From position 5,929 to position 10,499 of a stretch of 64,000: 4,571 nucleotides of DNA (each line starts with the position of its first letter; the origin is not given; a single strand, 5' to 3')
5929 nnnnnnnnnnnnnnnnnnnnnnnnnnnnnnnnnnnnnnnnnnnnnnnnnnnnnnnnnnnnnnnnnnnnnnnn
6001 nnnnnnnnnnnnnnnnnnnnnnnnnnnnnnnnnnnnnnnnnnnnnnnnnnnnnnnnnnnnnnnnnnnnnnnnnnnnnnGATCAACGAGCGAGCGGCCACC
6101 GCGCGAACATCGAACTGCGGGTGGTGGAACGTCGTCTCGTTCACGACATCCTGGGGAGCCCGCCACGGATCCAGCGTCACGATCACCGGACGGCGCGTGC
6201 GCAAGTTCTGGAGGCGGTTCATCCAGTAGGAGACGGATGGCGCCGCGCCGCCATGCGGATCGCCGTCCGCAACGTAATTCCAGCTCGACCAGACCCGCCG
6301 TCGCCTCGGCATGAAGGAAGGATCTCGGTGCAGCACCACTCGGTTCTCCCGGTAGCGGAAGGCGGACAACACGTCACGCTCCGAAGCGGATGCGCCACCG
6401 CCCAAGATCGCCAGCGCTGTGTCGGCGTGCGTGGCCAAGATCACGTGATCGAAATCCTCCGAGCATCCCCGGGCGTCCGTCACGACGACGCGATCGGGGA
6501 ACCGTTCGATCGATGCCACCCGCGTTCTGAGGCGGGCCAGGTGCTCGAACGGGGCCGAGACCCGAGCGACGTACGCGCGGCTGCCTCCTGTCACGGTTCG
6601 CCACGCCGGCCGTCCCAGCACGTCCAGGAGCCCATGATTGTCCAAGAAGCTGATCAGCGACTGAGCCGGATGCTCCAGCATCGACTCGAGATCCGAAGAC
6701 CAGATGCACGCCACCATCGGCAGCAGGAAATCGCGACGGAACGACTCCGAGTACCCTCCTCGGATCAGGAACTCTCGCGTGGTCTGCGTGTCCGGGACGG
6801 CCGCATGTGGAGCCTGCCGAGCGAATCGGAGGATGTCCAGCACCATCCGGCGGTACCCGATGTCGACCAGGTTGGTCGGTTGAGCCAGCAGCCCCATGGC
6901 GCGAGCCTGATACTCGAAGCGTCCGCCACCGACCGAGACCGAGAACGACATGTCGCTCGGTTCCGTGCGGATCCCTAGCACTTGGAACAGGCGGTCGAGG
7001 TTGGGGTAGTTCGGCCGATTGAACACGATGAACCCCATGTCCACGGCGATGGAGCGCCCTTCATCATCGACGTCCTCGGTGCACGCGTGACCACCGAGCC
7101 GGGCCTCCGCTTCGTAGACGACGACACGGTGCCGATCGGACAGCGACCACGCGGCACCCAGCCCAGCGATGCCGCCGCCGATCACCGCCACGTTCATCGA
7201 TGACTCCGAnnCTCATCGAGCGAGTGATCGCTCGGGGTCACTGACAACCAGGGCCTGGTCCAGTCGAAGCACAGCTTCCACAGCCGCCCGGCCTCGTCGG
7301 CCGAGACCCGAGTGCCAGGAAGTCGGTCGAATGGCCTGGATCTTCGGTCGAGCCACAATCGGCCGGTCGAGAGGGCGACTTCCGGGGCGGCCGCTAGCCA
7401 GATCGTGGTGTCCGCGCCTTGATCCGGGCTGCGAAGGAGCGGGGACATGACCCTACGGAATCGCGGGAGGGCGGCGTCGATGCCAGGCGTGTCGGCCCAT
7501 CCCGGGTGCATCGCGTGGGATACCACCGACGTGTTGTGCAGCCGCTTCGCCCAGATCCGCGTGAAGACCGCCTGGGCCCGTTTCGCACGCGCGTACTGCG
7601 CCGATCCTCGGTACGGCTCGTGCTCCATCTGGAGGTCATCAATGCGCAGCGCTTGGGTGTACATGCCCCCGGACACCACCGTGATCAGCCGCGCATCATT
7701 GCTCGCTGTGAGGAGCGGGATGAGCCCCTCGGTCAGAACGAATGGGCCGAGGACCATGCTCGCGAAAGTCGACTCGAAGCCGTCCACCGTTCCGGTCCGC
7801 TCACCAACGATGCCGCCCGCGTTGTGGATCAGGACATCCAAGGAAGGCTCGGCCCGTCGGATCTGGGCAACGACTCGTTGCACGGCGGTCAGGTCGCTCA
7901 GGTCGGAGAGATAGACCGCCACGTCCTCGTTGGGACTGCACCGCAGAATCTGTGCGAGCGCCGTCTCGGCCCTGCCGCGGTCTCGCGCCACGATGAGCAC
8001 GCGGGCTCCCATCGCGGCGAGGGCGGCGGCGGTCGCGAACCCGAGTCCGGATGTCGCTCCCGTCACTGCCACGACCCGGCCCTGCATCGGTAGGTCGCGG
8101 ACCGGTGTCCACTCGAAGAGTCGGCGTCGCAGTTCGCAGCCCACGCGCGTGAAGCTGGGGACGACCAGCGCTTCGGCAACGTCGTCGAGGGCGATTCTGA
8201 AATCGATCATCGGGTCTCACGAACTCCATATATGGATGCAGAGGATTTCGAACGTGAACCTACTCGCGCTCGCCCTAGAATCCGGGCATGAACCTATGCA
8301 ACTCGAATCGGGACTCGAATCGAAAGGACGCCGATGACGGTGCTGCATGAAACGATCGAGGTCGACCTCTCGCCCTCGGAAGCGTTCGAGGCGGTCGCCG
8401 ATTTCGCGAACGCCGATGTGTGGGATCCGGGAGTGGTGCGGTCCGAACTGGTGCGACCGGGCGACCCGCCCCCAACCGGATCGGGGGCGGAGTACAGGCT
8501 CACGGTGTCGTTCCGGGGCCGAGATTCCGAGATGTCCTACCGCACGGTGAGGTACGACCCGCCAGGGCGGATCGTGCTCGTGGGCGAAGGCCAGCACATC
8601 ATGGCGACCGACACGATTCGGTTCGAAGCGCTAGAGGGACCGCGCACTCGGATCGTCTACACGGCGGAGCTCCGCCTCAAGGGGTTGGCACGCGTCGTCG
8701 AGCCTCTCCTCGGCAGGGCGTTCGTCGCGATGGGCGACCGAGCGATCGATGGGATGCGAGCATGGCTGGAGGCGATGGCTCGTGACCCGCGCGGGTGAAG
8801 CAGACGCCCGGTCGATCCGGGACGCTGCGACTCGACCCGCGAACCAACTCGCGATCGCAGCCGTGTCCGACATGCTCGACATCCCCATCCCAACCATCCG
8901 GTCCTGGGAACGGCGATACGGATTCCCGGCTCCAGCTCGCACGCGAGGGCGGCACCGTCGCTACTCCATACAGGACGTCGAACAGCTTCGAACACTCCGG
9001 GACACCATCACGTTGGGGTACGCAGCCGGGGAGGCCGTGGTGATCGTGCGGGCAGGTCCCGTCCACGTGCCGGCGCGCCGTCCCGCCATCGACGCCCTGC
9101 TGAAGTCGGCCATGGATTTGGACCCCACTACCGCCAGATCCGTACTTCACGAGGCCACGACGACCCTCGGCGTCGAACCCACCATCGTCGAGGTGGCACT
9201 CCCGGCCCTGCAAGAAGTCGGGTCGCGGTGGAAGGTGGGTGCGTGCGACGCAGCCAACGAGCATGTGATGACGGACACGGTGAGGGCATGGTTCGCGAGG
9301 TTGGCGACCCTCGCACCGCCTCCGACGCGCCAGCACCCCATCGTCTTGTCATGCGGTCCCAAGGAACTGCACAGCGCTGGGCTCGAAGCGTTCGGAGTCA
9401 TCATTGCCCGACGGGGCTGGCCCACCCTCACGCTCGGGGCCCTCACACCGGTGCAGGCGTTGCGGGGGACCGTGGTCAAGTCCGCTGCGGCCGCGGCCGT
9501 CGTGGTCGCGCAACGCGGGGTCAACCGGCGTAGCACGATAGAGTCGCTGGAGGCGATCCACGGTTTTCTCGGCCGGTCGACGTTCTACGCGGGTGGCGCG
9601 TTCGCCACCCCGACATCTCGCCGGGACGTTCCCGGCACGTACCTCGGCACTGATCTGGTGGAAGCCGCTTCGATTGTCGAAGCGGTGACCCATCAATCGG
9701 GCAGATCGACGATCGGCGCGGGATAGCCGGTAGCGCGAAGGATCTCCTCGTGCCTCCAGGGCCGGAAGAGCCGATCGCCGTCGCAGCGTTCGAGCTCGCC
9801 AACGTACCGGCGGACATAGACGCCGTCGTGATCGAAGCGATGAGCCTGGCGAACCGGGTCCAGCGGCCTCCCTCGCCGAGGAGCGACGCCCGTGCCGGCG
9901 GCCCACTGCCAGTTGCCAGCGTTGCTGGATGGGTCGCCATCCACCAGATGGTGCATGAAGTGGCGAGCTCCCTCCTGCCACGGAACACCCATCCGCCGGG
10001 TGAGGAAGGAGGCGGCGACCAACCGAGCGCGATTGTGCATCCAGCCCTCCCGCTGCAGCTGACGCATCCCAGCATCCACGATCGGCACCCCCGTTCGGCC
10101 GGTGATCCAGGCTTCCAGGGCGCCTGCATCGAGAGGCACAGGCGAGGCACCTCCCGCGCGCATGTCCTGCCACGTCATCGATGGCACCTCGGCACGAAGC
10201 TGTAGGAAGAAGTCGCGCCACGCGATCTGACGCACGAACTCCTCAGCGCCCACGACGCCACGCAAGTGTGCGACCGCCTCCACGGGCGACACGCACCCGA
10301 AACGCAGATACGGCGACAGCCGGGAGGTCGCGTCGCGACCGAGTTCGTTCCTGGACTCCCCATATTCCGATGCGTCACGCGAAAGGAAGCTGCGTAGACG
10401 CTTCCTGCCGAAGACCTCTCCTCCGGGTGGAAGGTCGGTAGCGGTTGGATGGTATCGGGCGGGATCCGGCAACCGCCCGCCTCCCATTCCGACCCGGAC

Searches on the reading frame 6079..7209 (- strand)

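Call 57: search_protein_families(library=pfam, proteins=[window:6079-7209:-], max_evalue=0.00001)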
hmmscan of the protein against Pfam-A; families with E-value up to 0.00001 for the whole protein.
window:6079-7209:- (377 aa): 3 families
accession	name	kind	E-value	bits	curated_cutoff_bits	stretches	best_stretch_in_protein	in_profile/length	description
PF01593.30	Amino_oxidase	-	7.7e-22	78.6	19.8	1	14-266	1-260/443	Flavin containing amine oxidoreductase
PF13450.12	NAD_binding_8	-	4.5e-14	52.9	21.9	1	9-76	1-66/68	NAD(P)-binding Rossmann-like domain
PF01266.30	DAO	-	3.2e-08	33.9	27.9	1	7-41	2-37/353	FAD dependent oxidoreductase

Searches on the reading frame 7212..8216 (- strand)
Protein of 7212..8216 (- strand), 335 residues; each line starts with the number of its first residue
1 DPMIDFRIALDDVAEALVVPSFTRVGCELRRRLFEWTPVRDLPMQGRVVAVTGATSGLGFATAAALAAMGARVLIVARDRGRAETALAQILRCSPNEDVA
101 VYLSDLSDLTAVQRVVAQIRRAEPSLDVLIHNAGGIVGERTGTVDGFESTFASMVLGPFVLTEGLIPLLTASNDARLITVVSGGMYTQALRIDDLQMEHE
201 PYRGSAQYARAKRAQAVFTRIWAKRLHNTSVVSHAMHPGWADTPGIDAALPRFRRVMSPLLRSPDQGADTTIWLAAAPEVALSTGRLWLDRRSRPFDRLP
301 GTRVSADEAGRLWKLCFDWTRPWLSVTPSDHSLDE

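Call 57: search_protein_families(library=pfam, proteins=[window:7212-8216:-], max_evalue=0.00001)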
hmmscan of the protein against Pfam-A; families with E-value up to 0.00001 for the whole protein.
window:7212-8216:- (335 aa): 4 families
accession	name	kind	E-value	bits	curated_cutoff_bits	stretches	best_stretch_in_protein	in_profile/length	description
PF00106.31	adh_short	-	7.5e-27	94.5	26.6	1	48-244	2-185/195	short chain dehydrogenase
PF13561.12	adh_short_C2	-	4.3e-17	62.9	27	1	53-256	1-190/236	Enoyl-(Acyl carrier protein) reductase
PF08659.16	KR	-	8.1e-10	39.3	22.6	1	50-136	4-92/180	KR domain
PF01370.27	Epimerase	-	1.9e-08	34.5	20.9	1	49-226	1-160/240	NAD dependent epimerase/dehydratase family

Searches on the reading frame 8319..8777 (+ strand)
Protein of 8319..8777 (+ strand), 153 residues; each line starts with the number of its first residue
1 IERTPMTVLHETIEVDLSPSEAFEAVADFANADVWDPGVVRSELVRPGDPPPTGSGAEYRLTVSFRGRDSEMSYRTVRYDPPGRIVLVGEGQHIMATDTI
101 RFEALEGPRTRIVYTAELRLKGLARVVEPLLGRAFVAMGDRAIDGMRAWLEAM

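Call 57: search_protein_families(library=pfam, proteins=[window:8319-8777:+], max_evalue=0.00001)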
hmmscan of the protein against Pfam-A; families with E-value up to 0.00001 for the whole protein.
window:8319-8777:+ (153 aa): 1 family
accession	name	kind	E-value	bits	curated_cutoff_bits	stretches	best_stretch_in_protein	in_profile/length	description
PF10604.15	Polyketide_cyc2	-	4.5e-18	66.4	27.4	1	6-149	1-140/142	Polyketide cyclase / dehydrase and lipid transport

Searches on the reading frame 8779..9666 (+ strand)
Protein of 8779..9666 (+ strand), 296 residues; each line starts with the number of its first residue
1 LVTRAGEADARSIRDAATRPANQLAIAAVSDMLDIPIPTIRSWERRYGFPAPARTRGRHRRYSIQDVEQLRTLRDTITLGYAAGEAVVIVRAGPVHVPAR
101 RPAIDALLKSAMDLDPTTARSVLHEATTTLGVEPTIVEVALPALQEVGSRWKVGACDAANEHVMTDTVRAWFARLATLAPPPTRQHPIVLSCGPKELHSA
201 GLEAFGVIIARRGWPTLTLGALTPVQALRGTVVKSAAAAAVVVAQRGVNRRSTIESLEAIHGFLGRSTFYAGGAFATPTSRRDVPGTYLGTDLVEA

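Call 57: search_protein_families(library=pfam, proteins=[window:8779-9666:+], max_evalue=0.00001)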
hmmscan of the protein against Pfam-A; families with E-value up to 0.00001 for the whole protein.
window:8779-9666:+ (296 aa): 3 families
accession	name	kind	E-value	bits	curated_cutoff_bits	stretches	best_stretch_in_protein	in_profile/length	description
PF13411.12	MerR_1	-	1.2e-10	41.8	21.6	1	26-82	3-58/69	MerR HTH family regulatory protein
PF00376.29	MerR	-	1e-08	35.3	28.2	1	26-62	2-38/38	MerR family regulatory protein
PF02607.22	B12-binding_2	-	3.3e-08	34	23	1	104-175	2-73/74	B12 binding domain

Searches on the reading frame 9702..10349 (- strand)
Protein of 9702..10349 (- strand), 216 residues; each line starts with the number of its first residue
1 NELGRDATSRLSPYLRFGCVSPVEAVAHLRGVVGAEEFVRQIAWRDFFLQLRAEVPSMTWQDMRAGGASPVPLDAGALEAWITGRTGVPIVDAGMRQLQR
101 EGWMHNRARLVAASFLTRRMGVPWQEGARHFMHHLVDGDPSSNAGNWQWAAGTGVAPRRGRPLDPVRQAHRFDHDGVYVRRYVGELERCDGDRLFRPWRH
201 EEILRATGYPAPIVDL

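Call 57: search_protein_families(library=pfam, proteins=[window:9702-10349:-], max_evalue=0.00001)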
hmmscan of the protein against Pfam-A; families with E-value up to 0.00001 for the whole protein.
window:9702-10349:- (216 aa): 1 family
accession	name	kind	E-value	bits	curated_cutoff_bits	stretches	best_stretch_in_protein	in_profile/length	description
PF03441.19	FAD_binding_7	-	5.4e-61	206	27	1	38-216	1-190/203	FAD binding domain of DNA photolyase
